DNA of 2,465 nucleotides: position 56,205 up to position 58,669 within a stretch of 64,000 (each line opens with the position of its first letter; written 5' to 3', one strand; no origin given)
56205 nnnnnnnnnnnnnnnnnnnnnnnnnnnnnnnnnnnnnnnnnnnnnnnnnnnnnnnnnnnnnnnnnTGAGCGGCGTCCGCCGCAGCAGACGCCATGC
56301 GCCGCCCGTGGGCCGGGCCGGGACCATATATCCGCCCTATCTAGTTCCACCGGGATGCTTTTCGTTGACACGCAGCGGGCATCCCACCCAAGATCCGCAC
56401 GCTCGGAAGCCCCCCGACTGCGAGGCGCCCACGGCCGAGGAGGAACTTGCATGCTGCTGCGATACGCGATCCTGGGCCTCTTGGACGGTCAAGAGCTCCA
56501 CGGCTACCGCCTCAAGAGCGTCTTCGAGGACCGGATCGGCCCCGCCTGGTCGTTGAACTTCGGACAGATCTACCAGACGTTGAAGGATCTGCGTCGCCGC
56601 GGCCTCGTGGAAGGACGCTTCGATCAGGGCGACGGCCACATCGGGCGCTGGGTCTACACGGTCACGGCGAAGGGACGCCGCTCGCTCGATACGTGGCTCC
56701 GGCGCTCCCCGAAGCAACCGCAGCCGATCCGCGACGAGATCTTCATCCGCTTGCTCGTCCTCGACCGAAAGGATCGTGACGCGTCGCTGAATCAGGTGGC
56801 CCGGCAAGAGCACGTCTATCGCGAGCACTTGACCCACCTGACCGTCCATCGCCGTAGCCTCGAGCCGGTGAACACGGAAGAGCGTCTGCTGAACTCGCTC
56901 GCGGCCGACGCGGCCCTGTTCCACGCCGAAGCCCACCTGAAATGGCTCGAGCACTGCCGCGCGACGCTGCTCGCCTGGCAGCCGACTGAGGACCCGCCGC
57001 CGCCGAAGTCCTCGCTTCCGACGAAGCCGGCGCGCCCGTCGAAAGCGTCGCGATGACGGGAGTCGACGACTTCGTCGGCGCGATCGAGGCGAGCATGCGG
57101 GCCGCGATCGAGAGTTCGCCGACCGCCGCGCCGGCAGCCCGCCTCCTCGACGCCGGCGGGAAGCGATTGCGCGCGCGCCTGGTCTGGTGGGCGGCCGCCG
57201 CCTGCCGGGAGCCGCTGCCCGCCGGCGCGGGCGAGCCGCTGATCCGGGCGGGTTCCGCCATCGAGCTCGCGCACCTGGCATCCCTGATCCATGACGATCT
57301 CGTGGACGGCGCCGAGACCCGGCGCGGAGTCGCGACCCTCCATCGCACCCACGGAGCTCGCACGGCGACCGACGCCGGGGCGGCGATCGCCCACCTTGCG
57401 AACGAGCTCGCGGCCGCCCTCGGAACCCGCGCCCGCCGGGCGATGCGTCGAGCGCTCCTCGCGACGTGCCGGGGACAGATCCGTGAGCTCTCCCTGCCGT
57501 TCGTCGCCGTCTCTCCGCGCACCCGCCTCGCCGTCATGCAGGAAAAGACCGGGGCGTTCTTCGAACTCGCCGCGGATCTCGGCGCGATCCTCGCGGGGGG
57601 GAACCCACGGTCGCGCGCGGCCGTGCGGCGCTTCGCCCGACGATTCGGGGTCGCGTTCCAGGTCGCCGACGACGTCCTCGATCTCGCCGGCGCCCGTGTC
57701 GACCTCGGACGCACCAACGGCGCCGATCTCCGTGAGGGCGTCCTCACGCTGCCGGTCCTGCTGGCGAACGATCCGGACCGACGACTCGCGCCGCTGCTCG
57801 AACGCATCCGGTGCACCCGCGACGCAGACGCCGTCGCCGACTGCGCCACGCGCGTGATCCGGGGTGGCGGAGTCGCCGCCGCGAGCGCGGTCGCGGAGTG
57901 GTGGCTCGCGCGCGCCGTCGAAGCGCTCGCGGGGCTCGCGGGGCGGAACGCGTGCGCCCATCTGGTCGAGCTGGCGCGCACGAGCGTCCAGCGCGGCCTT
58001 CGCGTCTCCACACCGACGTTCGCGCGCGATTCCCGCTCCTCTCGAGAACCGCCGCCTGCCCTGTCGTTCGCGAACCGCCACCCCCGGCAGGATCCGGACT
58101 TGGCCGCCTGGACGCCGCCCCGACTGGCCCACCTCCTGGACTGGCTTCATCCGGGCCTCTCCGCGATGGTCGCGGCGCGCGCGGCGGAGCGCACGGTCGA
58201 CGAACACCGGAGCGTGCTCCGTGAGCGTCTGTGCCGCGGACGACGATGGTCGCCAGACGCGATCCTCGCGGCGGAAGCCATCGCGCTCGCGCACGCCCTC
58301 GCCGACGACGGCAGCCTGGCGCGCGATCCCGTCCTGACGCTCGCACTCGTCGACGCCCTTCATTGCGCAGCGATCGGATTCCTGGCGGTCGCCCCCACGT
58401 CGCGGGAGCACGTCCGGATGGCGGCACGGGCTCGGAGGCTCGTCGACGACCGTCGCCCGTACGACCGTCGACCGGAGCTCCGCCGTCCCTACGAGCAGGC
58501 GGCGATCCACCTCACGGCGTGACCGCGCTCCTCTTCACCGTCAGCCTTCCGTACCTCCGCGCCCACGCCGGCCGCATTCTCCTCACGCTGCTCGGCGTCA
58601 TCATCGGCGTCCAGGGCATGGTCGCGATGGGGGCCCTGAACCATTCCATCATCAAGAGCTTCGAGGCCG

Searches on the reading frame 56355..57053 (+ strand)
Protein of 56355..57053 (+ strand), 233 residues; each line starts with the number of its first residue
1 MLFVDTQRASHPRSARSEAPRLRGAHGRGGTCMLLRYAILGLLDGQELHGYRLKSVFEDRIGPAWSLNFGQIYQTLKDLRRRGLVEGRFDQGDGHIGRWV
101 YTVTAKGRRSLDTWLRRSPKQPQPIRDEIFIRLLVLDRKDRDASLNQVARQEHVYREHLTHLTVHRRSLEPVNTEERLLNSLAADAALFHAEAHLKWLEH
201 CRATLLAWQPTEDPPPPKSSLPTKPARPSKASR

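Call 6: search_protein_families(library=pfam, proteins=[window:56355-57053:+])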
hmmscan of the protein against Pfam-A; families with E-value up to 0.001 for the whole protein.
window:56355-57053:+ (233 aa): 2 families
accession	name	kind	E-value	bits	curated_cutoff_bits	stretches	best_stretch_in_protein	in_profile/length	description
PF03551.20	PadR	-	5.2e-15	55.6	27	1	39-112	1-74/75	Transcriptional regulator PadR-like family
PF10400.15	Vir_act_alpha_C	-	4.6e-09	37.3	22.4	1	125-205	1-77/78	Virulence activator alpha C-term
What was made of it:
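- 56355..57056 (+): PadR-family transcriptional regulator, first gene of the conserved cluster. Pfam PadR plus Vir_act_alpha_C (call 6).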

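Call 28: search_protein_families(library=ncbifam, proteins=[window:56355-57053:+], max_evalue=0.00001)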
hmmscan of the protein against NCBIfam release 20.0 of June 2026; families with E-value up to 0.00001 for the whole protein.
window:56355-57053:+ (233 aa): 2 families
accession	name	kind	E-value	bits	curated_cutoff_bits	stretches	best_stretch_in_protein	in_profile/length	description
TIGR03433.1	padR_acidobact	paralog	5.4e-08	32.9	101.8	1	38-112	8-82/101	PadR family transcriptional regulator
TIGR02719.1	repress_PhaQ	equivalog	1.1e-06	29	139.35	1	36-116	27-104/138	poly-beta-hydroxybutyrate-responsive repressor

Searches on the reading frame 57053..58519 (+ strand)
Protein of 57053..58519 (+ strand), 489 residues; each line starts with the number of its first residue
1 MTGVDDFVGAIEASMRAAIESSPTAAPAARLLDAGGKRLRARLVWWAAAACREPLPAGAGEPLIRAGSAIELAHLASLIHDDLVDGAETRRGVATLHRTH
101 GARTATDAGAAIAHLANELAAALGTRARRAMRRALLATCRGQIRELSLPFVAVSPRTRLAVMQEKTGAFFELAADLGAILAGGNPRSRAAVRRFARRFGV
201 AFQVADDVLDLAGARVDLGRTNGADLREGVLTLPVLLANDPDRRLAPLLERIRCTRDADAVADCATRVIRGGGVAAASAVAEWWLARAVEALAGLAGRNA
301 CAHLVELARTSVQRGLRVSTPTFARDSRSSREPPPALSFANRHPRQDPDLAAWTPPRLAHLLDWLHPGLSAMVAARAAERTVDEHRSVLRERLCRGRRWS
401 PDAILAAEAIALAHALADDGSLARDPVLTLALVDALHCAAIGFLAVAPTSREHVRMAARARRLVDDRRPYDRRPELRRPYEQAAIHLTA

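Call 6: search_protein_families(library=pfam, proteins=[window:57053-58519:+])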
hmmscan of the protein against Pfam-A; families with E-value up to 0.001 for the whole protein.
window:57053-58519:+ (489 aa): 1 family
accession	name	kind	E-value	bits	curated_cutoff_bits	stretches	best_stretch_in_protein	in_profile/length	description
PF00348.22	polyprenyl_synt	-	1.9e-46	158.8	27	1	26-250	6-235/251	Polyprenyl synthetase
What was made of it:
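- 57053..58522 (+): trans-type polyprenyl diphosphate synthase homolog (489 aa). It has a C-terminal extension of about 170 aa with no domain hit. Its stop overlaps the permease start by 4 nt. PF00348, E=1.9e-46 (call 6).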

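Call 28: search_protein_families(library=ncbifam, proteins=[window:57053-58519:+], max_evalue=0.00001)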
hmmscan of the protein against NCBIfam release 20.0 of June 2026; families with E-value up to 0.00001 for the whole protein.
window:57053-58519:+ (489 aa): 16 families
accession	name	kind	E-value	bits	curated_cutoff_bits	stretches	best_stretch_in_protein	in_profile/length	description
NF041169.1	f2_encap_cargo4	exception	5.7e-47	160.6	450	1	33-314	47-332/334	family 2 encapsulin nanocompartment cargo protein polyprenyl transferase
TIGR02748.1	GerC3_HepT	equivalog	3.9e-41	141.2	456.55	1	8-310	13-313/319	heptaprenyl diphosphate synthase component II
NF045628.1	HxpDPsynlarge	equivalog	2.9e-35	121.8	500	1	17-313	14-308/311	hexaprenyl-diphosphate synthase large subunit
NF042417.1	NPPPS_Mycobact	equivalog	2e-32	112.5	600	1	4-308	22-330/335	nonaprenyl/(2E,6E)-farnesyl/geranylgeranyl diphosphat synthase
NF040698.1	IdsA_Meth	equivalog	4.6e-32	111.5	468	1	25-312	31-324/328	short chain isoprenyl diphosphate synthase IdsA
TIGR02749.1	prenyl_cyano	equivalog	4e-31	108.2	383.2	1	26-314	34-320/322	solanesyl diphosphate synthase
NF041003.1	GGPP_syn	equivalog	3.9e-30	105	500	1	6-314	8-324/326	geranylgeranyl diphosphate synthase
NF045485.1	FPPsyn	subfamily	9.4e-30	103.7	275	1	32-242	33-251/288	farnesyl diphosphate synthase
NF045549.1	GGPPsyn_IdsB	equivalog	1.1e-25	90.4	475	1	34-314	63-344/346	geranylgeranyl diphosphate synthase IdsB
NF045685.1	GGPPSynCrtE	equivalog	1.1e-24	87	460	1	32-246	38-260/293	geranylgeranyl diphosphate synthase CrtE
NF008140.0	PRK10888.1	equivalog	6.2e-24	84.9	412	1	32-314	40-321/323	octaprenyl diphosphate synthase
NF040789.2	gerfarn_diphsyn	equivalog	9.5e-24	84.2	560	1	30-314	40-343/345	geranylfarnesyl diphosphate synthase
NF007877.0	PRK10581.1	equivalog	4.1e-20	72.1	321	1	35-246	43-263/299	(2E,6E)-farnesyl diphosphate synthase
NF042416.1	GFPPS_Mycobact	equivalog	9.1e-18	64.3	600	2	34-103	40-107/350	bifunctional (2E,6E)-farnesyl/geranyl diphosphate synthase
NF040627.1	GFPS_Meth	equivalog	2.7e-15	56.6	600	1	20-211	24-210/285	geranylfarnesyl diphosphate synthase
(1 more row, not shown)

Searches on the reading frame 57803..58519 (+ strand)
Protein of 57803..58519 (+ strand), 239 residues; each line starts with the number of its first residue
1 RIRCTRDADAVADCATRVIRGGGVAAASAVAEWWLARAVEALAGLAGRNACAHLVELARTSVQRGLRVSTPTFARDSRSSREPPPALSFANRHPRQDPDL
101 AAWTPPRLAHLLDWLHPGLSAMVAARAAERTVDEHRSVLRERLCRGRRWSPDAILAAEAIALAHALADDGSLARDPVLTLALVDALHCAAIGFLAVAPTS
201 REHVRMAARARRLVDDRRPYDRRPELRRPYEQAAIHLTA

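Call 30: search_protein_families(library=pfam, proteins=[window:57803-58519:+], max_evalue=0.01)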
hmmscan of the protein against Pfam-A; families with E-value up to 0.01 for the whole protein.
window:57803-58519:+ (239 aa): 0 families
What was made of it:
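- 57053..58522 (+): No Pfam hit in the C-terminal 239 aa (call 30).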
